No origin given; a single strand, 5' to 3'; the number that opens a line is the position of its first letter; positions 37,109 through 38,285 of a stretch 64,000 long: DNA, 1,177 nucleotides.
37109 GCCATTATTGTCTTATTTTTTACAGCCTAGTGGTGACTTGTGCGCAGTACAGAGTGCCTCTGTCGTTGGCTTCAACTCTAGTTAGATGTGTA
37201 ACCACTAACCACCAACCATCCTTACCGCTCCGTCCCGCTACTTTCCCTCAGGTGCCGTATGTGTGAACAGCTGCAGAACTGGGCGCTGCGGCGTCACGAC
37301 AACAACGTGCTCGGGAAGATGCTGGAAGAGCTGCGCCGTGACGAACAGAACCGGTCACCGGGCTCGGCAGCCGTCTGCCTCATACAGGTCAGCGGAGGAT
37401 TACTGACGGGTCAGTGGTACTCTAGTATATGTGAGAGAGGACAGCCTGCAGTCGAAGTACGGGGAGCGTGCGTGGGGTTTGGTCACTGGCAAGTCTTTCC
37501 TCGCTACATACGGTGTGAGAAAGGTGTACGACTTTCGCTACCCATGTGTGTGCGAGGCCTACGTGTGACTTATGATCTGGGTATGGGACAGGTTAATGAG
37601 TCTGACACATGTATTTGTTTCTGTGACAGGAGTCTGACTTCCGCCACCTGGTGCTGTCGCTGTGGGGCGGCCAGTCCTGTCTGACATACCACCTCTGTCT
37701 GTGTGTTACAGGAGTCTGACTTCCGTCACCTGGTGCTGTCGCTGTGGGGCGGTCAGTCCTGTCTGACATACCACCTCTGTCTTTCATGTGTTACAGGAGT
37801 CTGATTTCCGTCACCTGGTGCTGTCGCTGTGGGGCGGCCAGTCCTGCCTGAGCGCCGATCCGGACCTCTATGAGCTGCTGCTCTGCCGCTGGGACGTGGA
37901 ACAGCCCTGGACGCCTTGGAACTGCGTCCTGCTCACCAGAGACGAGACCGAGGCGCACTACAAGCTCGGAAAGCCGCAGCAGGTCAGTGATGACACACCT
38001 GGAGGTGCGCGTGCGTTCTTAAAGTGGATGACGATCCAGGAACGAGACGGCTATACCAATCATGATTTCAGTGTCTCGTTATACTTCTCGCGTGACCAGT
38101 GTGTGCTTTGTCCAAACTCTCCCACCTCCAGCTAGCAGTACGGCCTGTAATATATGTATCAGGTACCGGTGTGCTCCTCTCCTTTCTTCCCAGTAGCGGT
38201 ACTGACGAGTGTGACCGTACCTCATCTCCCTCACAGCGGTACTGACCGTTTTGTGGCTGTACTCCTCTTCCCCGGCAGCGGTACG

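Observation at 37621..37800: Tandem triplication of a unit containing intron 3' end, AG acceptor and exon 5' end, upstream of an IQUB-like exon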

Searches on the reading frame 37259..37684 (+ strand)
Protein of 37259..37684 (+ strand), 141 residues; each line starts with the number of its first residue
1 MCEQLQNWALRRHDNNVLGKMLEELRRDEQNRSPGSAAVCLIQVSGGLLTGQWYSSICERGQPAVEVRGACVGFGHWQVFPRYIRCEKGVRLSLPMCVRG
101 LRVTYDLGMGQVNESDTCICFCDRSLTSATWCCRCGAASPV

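Call 61: find_encoding_contigs(protein=window:37259-37684:+, flank=3000, max_places=4)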
Protein window:37259-37684:+ (141 aa): no gene with exactly this product is on record in the collection.

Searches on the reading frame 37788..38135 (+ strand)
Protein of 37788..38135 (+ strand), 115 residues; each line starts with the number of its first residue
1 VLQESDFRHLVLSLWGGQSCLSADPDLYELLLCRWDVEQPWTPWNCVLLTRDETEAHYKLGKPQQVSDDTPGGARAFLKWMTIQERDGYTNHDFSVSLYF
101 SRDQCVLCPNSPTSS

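Call 62: find_encoding_contigs(protein=window:37788-38135:+, flank=3000, max_places=4)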
Protein window:37788-38135:+ (115 aa): no gene with exactly this product is on record in the collection.
